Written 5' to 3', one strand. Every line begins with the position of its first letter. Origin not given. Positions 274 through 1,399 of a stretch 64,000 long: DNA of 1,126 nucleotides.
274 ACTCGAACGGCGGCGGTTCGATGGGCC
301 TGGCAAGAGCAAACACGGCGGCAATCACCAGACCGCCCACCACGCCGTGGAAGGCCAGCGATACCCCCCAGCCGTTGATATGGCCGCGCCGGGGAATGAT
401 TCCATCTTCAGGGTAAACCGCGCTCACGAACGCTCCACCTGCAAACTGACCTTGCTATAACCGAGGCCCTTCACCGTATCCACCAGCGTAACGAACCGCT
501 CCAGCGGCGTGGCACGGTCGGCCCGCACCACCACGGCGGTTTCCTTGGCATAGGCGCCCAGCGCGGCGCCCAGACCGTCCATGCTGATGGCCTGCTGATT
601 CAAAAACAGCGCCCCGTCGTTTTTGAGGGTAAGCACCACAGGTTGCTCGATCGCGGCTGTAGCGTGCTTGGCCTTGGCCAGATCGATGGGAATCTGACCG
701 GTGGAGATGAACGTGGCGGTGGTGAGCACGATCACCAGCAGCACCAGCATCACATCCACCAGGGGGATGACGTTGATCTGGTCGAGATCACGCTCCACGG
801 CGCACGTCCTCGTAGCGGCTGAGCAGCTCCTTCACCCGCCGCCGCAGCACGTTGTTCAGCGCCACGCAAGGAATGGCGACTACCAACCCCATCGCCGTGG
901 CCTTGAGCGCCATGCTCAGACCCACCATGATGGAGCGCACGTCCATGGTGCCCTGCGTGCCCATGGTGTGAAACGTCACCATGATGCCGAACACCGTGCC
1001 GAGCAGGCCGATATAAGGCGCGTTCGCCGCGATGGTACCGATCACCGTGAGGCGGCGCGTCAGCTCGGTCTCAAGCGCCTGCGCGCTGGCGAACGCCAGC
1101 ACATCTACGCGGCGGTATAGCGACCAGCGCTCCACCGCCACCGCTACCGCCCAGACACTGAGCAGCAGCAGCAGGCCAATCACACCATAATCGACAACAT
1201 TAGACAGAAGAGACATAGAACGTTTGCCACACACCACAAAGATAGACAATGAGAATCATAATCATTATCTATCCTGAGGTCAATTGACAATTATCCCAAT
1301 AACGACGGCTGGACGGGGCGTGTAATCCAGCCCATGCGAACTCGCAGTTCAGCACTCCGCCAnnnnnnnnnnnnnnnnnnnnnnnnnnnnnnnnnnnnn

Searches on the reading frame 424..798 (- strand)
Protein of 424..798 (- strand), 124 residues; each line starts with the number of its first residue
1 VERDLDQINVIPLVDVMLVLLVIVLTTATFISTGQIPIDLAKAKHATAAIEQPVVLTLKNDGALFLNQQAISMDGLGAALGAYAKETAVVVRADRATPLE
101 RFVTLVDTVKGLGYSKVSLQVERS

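Call 3: search_protein_families(library=pfam, proteins=[window:424-798:-], max_evalue=1)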
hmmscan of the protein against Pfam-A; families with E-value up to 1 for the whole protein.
window:424-798:- (124 aa): 1 family
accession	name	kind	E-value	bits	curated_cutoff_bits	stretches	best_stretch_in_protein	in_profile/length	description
PF02472.21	ExbD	-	2e-26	93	25.4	1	3-122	3-126/128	Biopolymer transport protein ExbD/TolR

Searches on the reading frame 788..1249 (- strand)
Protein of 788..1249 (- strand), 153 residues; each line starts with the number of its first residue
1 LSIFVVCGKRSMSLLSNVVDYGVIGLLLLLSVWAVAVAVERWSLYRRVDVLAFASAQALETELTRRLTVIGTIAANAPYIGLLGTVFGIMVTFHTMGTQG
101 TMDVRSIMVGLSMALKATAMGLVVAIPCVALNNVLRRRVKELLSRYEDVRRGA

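Call 3: search_protein_families(library=pfam, proteins=[window:788-1249:-], max_evalue=1)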
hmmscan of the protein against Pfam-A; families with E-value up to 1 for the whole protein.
window:788-1249:- (153 aa): 1 family
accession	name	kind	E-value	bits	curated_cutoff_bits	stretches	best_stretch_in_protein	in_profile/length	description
PF01618.21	MotA_ExbB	-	5.3e-30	104.2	22.9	1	55-147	34-126/127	MotA/TolQ/ExbB proton channel family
